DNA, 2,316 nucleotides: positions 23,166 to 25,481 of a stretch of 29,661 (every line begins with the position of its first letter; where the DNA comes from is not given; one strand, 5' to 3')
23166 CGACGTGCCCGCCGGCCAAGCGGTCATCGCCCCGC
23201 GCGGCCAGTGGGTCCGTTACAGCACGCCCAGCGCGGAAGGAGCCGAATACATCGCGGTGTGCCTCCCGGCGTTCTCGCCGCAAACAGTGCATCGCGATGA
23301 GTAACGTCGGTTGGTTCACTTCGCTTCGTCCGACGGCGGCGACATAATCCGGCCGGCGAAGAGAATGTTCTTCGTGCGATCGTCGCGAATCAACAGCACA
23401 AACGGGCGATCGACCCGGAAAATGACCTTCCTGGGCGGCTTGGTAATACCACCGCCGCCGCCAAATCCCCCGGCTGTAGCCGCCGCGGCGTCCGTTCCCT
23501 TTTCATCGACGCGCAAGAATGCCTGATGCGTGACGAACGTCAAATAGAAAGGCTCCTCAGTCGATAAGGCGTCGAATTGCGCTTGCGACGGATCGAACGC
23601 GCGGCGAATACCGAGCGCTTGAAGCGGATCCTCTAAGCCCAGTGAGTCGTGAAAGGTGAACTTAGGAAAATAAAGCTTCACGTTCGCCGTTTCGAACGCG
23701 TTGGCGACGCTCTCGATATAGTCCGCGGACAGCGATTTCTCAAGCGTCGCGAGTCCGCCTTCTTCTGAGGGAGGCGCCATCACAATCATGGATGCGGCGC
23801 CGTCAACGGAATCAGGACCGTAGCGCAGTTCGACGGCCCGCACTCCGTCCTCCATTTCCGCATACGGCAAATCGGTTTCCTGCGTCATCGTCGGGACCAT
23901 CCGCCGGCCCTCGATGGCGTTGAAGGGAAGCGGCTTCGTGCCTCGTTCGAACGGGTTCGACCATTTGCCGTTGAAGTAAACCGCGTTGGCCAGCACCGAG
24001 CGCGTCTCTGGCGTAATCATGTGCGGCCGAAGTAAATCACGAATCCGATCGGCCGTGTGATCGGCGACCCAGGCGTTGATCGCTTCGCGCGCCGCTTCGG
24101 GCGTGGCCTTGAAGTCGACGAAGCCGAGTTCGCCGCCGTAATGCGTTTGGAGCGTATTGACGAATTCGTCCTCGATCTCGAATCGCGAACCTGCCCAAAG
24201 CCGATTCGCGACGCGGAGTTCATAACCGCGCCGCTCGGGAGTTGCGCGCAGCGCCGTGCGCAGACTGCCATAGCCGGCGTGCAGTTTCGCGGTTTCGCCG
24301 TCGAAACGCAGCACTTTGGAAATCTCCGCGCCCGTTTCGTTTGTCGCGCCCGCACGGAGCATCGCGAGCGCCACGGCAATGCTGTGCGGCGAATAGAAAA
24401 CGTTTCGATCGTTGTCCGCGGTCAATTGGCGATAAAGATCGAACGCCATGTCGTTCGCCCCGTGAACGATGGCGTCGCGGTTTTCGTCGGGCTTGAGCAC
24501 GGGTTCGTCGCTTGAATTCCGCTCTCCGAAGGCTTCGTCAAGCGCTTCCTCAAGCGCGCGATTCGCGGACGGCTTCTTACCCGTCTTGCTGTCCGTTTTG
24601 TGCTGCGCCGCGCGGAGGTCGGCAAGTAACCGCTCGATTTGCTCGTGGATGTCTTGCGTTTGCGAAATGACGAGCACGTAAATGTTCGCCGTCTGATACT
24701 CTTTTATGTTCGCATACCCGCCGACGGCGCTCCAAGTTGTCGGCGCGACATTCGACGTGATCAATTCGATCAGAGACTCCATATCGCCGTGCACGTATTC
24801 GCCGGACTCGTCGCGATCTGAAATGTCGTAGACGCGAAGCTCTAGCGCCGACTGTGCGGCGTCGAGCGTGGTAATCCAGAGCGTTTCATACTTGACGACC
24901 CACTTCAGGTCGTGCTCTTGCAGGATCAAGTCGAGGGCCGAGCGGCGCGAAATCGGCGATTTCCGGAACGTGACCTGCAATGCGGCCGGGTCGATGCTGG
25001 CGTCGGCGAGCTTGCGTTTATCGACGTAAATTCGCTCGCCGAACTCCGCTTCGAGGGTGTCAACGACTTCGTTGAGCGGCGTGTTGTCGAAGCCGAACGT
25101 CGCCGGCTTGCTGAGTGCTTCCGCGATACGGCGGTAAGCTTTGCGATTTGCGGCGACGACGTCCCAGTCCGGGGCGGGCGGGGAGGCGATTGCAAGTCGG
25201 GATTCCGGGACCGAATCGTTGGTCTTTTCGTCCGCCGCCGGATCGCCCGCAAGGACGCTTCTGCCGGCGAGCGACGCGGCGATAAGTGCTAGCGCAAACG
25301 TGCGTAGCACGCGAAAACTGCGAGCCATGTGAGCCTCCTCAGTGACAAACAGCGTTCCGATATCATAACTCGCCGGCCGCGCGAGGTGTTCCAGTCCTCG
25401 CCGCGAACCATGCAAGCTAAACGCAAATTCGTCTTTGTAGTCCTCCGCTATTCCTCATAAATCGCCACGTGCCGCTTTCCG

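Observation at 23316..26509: Serpin fused to a secretin-N-like domain with a Gly-rich reactive-centre loop, tandem with a periplasmic isoaspartyl peptidase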

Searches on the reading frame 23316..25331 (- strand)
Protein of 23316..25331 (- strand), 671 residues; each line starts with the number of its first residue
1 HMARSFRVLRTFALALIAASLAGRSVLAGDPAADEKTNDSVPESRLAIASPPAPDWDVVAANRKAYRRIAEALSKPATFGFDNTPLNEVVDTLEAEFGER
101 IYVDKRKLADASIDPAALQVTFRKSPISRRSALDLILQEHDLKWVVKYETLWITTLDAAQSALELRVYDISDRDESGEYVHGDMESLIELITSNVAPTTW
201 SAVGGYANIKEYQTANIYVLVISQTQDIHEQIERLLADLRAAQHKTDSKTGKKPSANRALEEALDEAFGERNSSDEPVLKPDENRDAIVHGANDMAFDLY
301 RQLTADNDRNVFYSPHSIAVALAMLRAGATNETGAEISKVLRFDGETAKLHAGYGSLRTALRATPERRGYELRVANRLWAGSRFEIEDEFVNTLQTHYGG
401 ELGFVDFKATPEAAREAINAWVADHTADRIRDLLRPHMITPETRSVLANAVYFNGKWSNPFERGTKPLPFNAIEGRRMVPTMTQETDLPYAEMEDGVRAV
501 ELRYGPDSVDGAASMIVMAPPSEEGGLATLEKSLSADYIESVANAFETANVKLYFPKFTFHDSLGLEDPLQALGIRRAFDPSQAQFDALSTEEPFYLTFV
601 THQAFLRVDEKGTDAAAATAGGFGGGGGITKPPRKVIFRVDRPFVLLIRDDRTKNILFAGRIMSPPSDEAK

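Call 3: search_protein_families(library=pfam, proteins=[window:23316-25331:-], max_evalue=0.1)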
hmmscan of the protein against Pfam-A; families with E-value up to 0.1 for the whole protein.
window:23316-25331:- (671 aa): 3 families
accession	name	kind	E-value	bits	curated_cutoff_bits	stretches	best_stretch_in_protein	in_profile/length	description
PF00079.25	Serpin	-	3.5e-99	332.9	27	1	292-665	3-370/370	Serpin (serine protease inhibitor)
PF18766.7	SWI2_SNF2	-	0.0044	17.1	26.7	1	65-126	135-194/221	SWI2/SNF2 ATPase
PF16344.10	FecR_C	-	0.073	13.6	24.4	0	79-111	2-34/70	FecR, C-terminal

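Call 4: search_protein_families(library=ncbifam, proteins=[window:23316-25331:-], max_evalue=0.1)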
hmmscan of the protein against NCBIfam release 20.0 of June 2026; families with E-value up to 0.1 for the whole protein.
window:23316-25331:- (671 aa): 1 family
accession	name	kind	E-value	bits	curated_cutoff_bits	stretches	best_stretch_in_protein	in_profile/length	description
TIGR01454.1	AHBA_synth_RP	hypoth_equivalog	0.065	12.9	246.65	0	226-291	74-140/205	AHBA synthesis associated protein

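Call 5: find_homologous_proteins(query=window:23316-25331:-)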
Query window:23316-25331:- (671 aa): 111 proteins with E <= 0.001 among 8000 candidates.
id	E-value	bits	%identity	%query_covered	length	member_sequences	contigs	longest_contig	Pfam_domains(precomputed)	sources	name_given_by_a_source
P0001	0.0e+0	1483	99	100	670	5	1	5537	PF00079.26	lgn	-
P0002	0.0e+0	1202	82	100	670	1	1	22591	PF00079.26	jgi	jgi:serpin B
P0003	4.3e-259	880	49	94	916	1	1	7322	PF00079.26,PF03958.23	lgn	-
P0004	2.3e-224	765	57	92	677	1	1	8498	PF00079.26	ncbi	-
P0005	3.7e-179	616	41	90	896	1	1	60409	PF00079.26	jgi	jgi:serpin B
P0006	2.3e-136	474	37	89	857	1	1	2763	PF00079.26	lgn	-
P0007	1.7e-125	438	37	90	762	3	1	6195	PF00079.26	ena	-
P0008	1.7e-117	412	37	90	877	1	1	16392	PF00079.26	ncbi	-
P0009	2.3e-117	411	35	89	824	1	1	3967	PF00079.26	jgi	jgi:serpin B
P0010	1.4e-70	257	39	57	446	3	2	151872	PF00079.26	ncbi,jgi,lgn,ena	ncbi:MAG: serpin family protein [Anaerolineales bacterium]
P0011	1.4e-70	257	41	56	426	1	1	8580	PF00079.26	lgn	-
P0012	1.5e-70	257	38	59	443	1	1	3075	PF00079.26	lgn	-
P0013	2.3e-69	253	40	56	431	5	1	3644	PF00079.26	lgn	-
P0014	4.4e-69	252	39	56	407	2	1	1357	PF00079.26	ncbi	ncbi:MAG: serpin family protein, partial [Anaerolineales bacterium]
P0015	6.3e-69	251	38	57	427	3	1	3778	PF00079.26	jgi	-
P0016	7.4e-69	251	37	56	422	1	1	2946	PF00079.26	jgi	jgi:serpin B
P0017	1.1e-68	251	39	56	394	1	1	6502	PF00079.26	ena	-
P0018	2.6e-68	249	37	57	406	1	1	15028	PF00079.26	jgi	jgi:serpin B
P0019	1.0e-67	247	38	56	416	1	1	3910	PF00079.26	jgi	-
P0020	1.1e-67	247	37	56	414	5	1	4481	PF00079.26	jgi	jgi:serpin B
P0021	1.4e-67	247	37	59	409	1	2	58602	PF00079.26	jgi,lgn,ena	-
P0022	1.9e-67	246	37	57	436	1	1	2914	PF00079.26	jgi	jgi:serpin B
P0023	2.9e-67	246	41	34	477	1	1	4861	PF07660.20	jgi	jgi:hypothetical protein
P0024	3.2e-67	246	39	56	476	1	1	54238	PF00079.26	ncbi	-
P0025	2.1e-66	243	38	56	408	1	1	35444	PF00079.26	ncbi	-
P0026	4.3e-66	242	37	56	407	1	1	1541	PF00079.26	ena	-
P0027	6.5e-64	235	36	57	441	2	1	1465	PF00079.26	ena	-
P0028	8.7e-64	234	37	57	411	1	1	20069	PF00079.26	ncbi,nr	ncbi:MAG: serpin family protein [Anaerolineales bacterium]|nr:serpin family protein [Anaerolineales 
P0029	3.6e-63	232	38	56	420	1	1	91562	PF00079.26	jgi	jgi:serine protease inhibitor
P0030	1.3e-62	231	37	56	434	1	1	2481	PF00079.26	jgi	jgi:serpin B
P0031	1.5e-62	230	36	59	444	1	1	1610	PF00079.26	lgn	-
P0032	3.4e-62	229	38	56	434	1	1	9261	PF00079.26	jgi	jgi:serpin B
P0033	3.5e-62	229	37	56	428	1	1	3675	PF00079.26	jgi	jgi:serpin B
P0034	3.8e-62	229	37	56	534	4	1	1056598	PF00079.26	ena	-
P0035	4.8e-62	229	37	57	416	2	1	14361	PF00079.26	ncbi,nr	ncbi:MAG: serpin family protein [Anaerolineales bacterium]|nr:serpin family protein [Anaerolineales 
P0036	5.4e-62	228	38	56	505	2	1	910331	PF00079.26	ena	-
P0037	8.5e-62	228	38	55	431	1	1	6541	PF00079.26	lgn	-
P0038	1.4e-61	227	38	57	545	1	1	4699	PF00079.26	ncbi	-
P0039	3.7e-61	226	39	58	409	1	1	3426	PF00079.26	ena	-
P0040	4.7e-61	225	36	57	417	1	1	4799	PF00079.26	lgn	-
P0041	6.0e-60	222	35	57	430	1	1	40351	PF00079.26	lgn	-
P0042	1.3e-59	221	39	56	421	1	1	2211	PF00079.26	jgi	jgi:serpin B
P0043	2.7e-59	220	38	58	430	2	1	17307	PF00079.26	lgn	-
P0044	6.5e-59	218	38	56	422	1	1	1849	PF00079.26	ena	-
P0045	6.6e-59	218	35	58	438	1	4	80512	PF00079.26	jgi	jgi:serpin B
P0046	8.1e-59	218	35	56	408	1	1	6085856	PF00079.26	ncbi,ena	-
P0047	1.2e-58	217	35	57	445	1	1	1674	PF00079.26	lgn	-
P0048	4.1e-58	216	39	56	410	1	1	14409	PF00079.26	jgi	jgi:serpin B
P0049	1.3e-57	214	37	59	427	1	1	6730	PF00079.26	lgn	-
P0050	1.8e-56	210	37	56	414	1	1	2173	PF00079.26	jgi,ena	-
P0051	3.9e-56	209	35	57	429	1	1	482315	PF00079.26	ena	-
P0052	6.5e-56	208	35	56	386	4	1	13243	PF00079.26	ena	-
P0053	3.5e-55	206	37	57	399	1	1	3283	PF00079.26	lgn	-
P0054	8.5e-55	205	36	56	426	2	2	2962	PF00079.26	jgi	-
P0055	8.7e-55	205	36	59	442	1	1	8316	PF00079.26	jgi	jgi:serpin B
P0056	1.7e-54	204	36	57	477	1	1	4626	PF00079.26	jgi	-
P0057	2.7e-54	203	35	58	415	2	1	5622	PF00079.26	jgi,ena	-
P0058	4.5e-54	202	39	53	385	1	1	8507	PF00079.26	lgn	-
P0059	4.6e-54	202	35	56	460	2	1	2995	PF00079.26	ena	-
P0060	5.8e-54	202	34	56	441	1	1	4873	PF00079.26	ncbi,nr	ncbi:MAG TPA: serpin family protein [Thermomicrobiales bacterium]|nr:serpin family protein [Thermomi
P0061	3.4e-53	199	35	59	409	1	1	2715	PF00079.26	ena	-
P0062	1.0e-52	198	36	60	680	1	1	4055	PF00079.26,PF04542.21,PF08281.19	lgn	-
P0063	1.1e-52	198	37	56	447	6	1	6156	PF00079.26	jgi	-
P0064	1.3e-52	197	32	58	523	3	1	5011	PF00079.26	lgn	-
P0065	4.6e-52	196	37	54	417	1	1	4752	PF00079.26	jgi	jgi:serpin B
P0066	5.3e-52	195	34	56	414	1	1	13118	PF00079.26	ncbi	-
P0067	1.0e-51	195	35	59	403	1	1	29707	PF00079.26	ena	-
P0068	1.1e-51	194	32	56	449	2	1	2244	PF00079.26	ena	-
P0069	2.7e-51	193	36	57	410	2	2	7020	PF00079.26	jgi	-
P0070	4.0e-51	193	32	57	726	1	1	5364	PF00079.26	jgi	jgi:serine protease inhibitor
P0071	6.6e-51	192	36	57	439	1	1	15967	PF00079.26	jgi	jgi:serpin B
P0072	1.2e-50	191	39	29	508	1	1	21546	-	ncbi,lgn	ncbi:MAG: hypothetical protein WD847_16510 [Pirellulales bacterium]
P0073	5.7e-50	189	35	57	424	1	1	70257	PF00079.26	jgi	jgi:serpin B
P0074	4.8e-49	186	35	59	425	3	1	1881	PF00079.26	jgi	jgi:serpin B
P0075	1.1e-48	184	36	55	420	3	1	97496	PF00079.26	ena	-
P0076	1.3e-48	184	33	56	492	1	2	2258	PF00079.26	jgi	jgi:serine protease inhibitor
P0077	1.7e-48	184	39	27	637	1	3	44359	-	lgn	-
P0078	2.3e-48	183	35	57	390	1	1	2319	PF00079.26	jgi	-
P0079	2.5e-48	183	30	60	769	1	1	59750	PF00079.26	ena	-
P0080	3.5e-48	183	34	56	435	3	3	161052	PF00079.26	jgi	jgi:serpin B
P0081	2.8e-47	180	36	59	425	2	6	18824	PF00079.26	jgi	jgi:serpin B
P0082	9.3e-47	178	34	55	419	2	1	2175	PF00079.26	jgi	-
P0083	1.4e-46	178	40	28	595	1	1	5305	PF03958.23,PF07660.20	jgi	jgi:hypothetical protein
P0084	2.8e-46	177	30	58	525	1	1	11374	PF00079.26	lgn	-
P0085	9.9e-46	175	30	57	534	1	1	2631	PF00079.26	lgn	-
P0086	1.1e-45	175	36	55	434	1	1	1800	PF00079.26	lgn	-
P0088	2.4e-44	170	36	27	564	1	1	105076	PF07660.20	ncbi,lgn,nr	ncbi:MAG TPA: hypothetical protein VG826_05810 [Pirellulales bacterium]|nr:hypothetical protein [Pir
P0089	1.0e-43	168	35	28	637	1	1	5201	PF07660.20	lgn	-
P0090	1.4e-42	164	33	55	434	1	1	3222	PF00079.26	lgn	-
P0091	6.7e-42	162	33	56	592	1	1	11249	PF00079.26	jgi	-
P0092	7.9e-39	152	38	26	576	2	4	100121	PF07660.20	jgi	jgi:hypothetical protein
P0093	5.4e-38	149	34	55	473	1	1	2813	PF00079.26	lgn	-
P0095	7.3e-37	145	34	55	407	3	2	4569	PF00079.26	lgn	-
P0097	2.8e-31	127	30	55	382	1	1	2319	PF00079.26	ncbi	-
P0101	4.6e-25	106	31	54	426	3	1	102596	PF00079.26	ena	-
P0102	1.4e-23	102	30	52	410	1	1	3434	PF00079.26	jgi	jgi:serine protease inhibitor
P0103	1.0e-21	95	35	27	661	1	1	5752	PF14559.13,PF13525.13,PF13432.13,PF07660.20,PF13174.13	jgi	jgi:hypothetical protein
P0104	1.5e-21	95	29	54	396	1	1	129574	PF00079.26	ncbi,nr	ncbi:MAG: serpin family protein [Fimbriimonadaceae bacterium]|nr:serpin family protein [Fimbriimonad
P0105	1.1e-19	89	29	56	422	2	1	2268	PF00079.26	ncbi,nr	ncbi:MAG: serpin family protein [Actinomycetota bacterium]|nr:serpin family protein [Actinomycetota 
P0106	8.3e-17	79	61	9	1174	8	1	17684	-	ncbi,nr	ncbi:MAG TPA: hypothetical protein VN699_20130, partial [Pirellulales bacterium]|nr:hypothetical pro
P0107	4.4e-14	70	60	9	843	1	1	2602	PF00263.27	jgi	jgi:general secretion pathway protein D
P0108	6.3e-11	60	24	66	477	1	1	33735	PF00079.26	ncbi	-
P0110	2.9e-9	54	26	59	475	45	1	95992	PF00079.26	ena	-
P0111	7.8e-8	50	56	10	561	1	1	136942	PF00263.27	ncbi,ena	-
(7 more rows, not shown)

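Call 9: search_protein_families(library=pfam, proteins=[P0003, P0005, P0023, P0072, P0077, P0083, P0088, P0092, P0103, P0107], max_evalue=0.01)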
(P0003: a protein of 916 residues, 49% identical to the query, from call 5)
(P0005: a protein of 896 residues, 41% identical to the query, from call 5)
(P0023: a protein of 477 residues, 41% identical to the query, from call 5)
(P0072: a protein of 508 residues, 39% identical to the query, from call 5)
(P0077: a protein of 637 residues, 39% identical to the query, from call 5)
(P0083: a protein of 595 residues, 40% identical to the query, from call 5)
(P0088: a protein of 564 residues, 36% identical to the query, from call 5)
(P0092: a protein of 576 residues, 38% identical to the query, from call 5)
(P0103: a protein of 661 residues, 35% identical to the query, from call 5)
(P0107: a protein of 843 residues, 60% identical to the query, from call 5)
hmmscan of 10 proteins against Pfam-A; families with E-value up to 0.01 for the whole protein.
P0003 (916 aa): 4 families
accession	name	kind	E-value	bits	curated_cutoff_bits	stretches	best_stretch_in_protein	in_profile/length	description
PF00079.25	Serpin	-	1.8e-103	347.1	27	1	523-898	3-370/370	Serpin (serine protease inhibitor)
PF03958.22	Secretin_N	-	1.6e-07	31.9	28.2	0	215-240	40-65/69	Bacterial type II/III secretion system short domain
PF16344.10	FecR_C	-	2.4e-05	24.7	24.4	0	314-346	1-33/70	FecR, C-terminal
PF03345.20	OST48_N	-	0.00016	21.5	36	0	444-476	70-102/246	OST48, N-terminal domain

P0005 (896 aa): 1 family
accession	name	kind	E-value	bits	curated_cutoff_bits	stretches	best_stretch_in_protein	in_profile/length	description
PF00079.25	Serpin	-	3.8e-105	352.6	27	1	516-891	2-370/370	Serpin (serine protease inhibitor)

P0023 (477 aa): 1 family
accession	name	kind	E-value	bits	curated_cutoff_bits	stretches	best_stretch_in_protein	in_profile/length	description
PF07660.19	STN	-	7e-07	29.4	28.4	0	304-340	6-42/52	Secretin and TonB N terminus short domain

P0072 (508 aa): 2 families
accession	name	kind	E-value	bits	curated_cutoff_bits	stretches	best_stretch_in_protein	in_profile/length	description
PF07660.19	STN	-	0.00012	22.2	28.4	0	90-125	16-51/52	Secretin and TonB N terminus short domain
PF16344.10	FecR_C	-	0.0013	19.2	24.4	0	50-81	2-33/70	FecR, C-terminal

P0077 (637 aa): 2 families
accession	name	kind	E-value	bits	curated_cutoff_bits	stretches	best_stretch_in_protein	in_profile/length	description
PF03958.22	Secretin_N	-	6.7e-05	23.5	28.2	0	359-410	10-63/69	Bacterial type II/III secretion system short domain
PF07660.19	STN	-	0.0035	17.6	28.4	0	513-542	22-51/52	Secretin and TonB N terminus short domain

P0083 (595 aa): 2 families
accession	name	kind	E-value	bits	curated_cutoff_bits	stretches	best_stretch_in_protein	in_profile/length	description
PF07660.19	STN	-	4.4e-07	30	28.4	0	100-130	20-50/52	Secretin and TonB N terminus short domain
PF03958.22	Secretin_N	-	6.5e-06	26.7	28.2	0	507-554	13-63/69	Bacterial type II/III secretion system short domain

P0088 (564 aa): 2 families
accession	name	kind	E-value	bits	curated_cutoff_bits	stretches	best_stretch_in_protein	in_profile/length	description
PF07660.19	STN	-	7.8e-06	26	28.4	0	90-128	14-52/52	Secretin and TonB N terminus short domain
PF03958.22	Secretin_N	-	4.3e-05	24.1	28.2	0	186-221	30-65/69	Bacterial type II/III secretion system short domain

P0092 (576 aa): 3 families
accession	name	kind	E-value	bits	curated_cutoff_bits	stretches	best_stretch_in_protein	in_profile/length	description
PF07660.19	STN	-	3e-05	24.2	28.4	0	433-478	7-52/52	Secretin and TonB N terminus short domain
PF03958.22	Secretin_N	-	6.3e-05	23.6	28.2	0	533-564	32-63/69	Bacterial type II/III secretion system short domain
PF18092.7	DraK_HK_N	-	0.00082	20.2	26.4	1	185-236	5-60/86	DraK Histidine Kinase N-terminal domain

P0103 (661 aa): 9 families
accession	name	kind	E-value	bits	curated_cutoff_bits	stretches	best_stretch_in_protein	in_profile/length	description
PF13174.12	TPR_6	-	9.9e-08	32.6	26.3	0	18-49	2-33/33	Tetratricopeptide repeat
PF07660.19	STN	-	4.7e-07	29.9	28.4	1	431-476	6-51/52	Secretin and TonB N terminus short domain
PF14559.12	TPR_19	-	1e-06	29.4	25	0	2-50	14-59/68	Tetratricopeptide repeat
PF13525.12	YfiO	-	6.7e-06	26.4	25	1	2-67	28-93/203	Outer membrane lipoprotein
PF13432.12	TPR_16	-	1.9e-05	25.4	32.7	1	12-48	27-63/65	Tetratricopeptide repeat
PF13428.12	TPR_14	-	5e-05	24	23.5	0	20-51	5-36/44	Tetratricopeptide repeat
PF07719.23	TPR_2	-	0.00051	20.4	27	0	101-125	3-27/34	Tetratricopeptide repeat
PF12895.13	ANAPC3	-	0.00058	20.5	27.2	0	12-75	19-78/82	Anaphase-promoting complex, cyclosome, subunit 3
PF00515.34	TPR_1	-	0.00099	19.3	27.8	0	57-80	5-28/34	Tetratricopeptide repeat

P0107 (843 aa): 4 families
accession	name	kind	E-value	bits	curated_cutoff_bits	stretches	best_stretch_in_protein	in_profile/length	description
PF00263.26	Secretin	-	5.5e-23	81.8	27.5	1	627-827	2-168/169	Bacterial type II and III secretion system protein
PF04363.17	DUF496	-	0.0023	18.5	23.2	1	86-157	16-83/93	Protein of unknown function (DUF496)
PF25243.1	WAV3_C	-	0.0035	17.6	39.1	1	49-97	22-68/76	E3 ubiquitin-protein ligase WAV3-like, C-terminal domain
PF07660.19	STN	-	0.0089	16.3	28.4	0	300-329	15-45/52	Secretin and TonB N terminus short domain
